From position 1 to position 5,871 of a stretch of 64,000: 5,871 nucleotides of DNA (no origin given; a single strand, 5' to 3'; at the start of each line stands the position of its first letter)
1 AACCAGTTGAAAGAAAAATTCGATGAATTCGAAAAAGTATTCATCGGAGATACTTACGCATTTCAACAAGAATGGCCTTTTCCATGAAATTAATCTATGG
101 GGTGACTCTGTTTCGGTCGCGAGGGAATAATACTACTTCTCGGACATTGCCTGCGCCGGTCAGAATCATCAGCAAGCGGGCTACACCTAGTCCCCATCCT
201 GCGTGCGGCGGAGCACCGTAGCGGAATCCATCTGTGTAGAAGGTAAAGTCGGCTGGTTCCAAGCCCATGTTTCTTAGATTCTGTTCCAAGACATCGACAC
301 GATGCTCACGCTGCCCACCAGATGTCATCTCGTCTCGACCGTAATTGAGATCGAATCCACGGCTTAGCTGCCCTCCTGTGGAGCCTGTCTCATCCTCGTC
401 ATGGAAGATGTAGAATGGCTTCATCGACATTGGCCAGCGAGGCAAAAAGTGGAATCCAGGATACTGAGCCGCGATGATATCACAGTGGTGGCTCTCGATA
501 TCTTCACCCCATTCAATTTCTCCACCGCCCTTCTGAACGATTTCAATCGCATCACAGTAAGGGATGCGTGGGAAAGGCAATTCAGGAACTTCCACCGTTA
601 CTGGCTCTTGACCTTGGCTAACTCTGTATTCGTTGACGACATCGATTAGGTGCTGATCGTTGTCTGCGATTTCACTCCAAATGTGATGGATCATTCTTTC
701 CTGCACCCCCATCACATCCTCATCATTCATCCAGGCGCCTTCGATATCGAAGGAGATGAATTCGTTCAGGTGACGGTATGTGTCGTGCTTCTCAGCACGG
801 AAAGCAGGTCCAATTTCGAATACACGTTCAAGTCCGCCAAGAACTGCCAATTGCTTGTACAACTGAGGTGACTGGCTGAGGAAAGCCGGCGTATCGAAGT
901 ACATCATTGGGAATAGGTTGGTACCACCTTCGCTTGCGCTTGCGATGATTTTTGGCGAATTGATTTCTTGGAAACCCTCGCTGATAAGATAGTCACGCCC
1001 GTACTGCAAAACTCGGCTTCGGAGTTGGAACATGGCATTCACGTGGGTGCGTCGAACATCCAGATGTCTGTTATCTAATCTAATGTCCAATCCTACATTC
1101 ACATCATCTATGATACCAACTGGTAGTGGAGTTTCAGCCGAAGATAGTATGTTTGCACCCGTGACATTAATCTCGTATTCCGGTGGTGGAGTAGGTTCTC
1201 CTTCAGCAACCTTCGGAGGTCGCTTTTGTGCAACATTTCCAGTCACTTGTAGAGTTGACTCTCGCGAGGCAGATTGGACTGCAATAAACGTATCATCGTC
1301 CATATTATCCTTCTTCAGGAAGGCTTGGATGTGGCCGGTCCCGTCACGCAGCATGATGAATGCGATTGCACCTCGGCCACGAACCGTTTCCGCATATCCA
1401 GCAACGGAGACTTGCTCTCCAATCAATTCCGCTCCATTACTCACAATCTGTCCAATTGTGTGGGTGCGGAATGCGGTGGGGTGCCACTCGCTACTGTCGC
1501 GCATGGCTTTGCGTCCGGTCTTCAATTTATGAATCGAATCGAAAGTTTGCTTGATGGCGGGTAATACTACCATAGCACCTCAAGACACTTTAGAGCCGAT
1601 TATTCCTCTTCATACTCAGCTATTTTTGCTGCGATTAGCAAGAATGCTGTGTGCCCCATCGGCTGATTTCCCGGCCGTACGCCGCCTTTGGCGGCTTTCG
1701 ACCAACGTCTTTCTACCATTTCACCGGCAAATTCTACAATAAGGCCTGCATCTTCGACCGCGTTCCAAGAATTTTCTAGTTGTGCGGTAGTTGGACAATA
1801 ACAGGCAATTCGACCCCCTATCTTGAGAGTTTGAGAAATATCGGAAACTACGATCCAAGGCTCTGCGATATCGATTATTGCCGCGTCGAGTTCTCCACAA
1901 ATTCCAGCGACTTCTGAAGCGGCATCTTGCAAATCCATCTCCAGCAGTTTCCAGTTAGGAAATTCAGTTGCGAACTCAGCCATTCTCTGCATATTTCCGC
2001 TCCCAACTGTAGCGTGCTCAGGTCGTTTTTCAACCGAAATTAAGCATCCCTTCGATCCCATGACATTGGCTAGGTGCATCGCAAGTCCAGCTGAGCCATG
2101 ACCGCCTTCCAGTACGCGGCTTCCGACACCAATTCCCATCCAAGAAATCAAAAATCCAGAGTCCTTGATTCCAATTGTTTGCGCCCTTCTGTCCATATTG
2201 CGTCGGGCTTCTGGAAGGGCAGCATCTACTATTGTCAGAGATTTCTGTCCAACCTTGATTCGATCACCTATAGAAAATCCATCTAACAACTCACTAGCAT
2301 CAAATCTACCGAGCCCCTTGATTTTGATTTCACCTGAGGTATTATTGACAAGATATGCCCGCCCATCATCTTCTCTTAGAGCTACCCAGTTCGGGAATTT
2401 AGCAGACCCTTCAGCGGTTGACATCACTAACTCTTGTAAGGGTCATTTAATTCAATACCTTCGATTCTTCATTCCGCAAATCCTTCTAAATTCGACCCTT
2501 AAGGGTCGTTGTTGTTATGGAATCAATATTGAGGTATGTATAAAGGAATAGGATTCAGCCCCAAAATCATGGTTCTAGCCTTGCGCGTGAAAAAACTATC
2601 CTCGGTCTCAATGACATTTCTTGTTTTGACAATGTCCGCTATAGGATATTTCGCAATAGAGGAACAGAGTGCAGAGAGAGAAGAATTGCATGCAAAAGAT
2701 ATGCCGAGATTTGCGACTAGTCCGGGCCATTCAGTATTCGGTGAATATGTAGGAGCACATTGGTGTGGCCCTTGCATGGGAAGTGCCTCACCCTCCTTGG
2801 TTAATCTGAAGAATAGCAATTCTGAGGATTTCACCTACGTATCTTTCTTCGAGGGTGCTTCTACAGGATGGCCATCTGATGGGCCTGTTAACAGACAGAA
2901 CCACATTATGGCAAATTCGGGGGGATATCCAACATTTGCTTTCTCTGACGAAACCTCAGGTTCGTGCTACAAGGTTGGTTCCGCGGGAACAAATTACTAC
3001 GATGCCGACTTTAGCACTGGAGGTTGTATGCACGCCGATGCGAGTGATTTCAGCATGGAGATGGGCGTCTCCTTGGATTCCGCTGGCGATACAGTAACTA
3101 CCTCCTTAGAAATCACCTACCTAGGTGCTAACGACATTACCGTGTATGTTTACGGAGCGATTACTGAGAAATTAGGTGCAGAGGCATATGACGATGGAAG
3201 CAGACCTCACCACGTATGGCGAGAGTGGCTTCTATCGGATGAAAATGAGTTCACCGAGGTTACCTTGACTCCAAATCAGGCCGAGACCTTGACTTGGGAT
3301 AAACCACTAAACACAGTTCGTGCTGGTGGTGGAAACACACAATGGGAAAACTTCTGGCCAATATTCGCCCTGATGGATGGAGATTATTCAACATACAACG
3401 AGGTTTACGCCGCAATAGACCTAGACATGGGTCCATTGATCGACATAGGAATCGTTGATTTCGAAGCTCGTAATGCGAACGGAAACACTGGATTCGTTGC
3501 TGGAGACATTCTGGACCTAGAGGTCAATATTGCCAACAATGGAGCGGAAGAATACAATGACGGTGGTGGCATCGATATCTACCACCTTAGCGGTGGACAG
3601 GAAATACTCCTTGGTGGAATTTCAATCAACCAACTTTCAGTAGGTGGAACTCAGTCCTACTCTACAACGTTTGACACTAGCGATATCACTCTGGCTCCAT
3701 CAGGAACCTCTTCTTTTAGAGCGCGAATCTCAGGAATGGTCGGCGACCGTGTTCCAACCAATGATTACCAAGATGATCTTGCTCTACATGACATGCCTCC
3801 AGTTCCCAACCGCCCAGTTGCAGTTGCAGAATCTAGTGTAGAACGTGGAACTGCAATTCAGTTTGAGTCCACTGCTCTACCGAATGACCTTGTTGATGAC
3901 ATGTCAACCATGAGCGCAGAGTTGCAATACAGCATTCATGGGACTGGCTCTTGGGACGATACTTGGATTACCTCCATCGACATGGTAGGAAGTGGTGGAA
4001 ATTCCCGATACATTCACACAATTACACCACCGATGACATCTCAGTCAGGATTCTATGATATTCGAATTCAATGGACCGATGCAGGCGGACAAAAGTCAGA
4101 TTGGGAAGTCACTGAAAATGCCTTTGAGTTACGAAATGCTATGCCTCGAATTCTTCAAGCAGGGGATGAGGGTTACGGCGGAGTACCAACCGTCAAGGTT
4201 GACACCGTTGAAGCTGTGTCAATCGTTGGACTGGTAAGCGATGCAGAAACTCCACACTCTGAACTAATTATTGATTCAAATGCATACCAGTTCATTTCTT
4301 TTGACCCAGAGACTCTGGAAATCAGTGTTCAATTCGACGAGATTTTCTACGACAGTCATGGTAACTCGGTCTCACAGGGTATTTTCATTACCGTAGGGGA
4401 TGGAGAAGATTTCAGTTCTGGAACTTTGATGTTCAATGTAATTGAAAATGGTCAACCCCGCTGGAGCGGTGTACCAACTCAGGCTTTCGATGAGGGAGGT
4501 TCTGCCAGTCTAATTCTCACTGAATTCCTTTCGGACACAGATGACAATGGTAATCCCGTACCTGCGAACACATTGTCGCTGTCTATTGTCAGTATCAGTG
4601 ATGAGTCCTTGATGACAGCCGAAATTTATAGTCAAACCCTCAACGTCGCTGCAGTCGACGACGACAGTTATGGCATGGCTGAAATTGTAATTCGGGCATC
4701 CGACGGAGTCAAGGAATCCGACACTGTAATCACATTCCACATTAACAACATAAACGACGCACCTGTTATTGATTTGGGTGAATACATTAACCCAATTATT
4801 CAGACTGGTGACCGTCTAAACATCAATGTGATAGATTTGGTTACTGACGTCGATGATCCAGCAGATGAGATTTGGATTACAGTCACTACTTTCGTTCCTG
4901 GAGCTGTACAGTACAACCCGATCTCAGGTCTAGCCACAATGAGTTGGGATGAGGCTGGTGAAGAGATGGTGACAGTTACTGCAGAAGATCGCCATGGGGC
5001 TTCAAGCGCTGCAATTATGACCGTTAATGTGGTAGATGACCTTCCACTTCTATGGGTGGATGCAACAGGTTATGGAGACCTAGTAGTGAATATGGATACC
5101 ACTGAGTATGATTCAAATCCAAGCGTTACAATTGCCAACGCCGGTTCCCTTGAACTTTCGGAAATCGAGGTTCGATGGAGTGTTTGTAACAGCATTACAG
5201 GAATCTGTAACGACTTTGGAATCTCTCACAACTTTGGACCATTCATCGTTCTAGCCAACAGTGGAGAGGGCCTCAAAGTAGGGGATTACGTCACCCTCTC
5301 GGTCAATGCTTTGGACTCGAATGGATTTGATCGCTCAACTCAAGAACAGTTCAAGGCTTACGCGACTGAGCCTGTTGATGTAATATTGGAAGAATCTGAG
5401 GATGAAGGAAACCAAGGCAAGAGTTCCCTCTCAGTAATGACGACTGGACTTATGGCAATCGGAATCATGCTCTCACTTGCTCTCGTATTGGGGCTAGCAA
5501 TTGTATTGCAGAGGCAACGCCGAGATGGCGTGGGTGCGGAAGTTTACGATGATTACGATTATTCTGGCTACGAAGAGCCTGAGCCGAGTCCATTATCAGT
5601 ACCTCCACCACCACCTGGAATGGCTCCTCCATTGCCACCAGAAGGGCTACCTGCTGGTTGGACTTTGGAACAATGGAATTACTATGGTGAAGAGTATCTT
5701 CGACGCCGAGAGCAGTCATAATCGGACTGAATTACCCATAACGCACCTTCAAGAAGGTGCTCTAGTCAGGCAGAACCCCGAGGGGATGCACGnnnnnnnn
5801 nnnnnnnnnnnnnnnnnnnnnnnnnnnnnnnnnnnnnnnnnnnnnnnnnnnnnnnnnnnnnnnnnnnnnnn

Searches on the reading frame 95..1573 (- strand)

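Call 44: search_protein_families(library=pfam, proteins=[window:95-1573:-], max_evalue=0.0001)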
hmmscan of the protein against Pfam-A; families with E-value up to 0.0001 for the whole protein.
window:95-1573:- (492 aa): 2 families
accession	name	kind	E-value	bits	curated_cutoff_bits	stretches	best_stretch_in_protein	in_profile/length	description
PF00152.25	tRNA-synt_2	-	2.3e-79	267.1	25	1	163-486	3-307/308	tRNA synthetases class II (D, K and N)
PF01336.31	tRNA_anti-codon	-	1.2e-08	35.2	27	1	55-142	1-74/75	OB-fold nucleic acid binding domain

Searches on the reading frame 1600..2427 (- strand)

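Call 44: search_protein_families(library=pfam, proteins=[window:1600-2427:-], max_evalue=0.0001)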
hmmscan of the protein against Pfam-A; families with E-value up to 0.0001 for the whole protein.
window:1600-2427:- (275 aa): 1 family
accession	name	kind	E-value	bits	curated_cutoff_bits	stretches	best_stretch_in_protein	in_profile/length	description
PF08704.16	GCD14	-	2.3e-13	50.8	26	1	77-230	16-165/247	tRNA methyltransferase complex GCD14 subunit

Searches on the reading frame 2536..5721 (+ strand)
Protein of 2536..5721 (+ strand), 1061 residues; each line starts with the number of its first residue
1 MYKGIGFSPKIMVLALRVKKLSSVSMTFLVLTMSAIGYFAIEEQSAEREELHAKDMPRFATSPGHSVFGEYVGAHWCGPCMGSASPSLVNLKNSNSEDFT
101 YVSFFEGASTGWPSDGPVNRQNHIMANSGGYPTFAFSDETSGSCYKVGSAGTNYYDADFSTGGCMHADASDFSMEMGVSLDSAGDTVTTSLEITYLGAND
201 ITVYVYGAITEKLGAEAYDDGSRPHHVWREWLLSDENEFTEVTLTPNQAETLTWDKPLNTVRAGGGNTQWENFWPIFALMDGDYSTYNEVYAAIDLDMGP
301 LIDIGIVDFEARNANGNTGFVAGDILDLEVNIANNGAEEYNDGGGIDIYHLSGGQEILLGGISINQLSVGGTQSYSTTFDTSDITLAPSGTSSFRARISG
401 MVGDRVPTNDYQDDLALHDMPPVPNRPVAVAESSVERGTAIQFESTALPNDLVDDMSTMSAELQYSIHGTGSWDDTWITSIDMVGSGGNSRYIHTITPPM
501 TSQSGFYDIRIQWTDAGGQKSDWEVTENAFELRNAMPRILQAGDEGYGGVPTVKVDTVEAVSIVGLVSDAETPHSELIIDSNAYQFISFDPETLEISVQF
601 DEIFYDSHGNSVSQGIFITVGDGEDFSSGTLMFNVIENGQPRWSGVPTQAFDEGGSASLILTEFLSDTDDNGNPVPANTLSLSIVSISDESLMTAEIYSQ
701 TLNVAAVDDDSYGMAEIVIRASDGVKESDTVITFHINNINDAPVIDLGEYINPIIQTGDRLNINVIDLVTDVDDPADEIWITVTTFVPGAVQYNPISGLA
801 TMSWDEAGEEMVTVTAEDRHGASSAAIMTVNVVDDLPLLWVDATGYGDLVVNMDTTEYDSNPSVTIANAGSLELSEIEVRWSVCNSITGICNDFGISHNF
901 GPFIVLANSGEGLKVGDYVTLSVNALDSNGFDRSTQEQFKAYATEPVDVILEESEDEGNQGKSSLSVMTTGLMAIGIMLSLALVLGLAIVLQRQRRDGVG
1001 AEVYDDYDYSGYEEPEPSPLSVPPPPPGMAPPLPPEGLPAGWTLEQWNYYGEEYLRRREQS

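Call 44: search_protein_families(library=pfam, proteins=[window:2536-5721:+], max_evalue=0.0001)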
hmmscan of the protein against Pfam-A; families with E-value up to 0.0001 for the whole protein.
window:2536-5721:+ (1061 aa): 0 families

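Call 48: search_protein_families(library=pfam, proteins=[window:2536-5721:+], max_evalue=0.01)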
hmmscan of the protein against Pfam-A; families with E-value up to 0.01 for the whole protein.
window:2536-5721:+ (1061 aa): 1 family
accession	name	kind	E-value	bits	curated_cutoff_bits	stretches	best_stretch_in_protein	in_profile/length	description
PF17963.7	Big_9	-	0.0034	18.7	23.6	1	740-831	1-89/89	Bacterial Ig domain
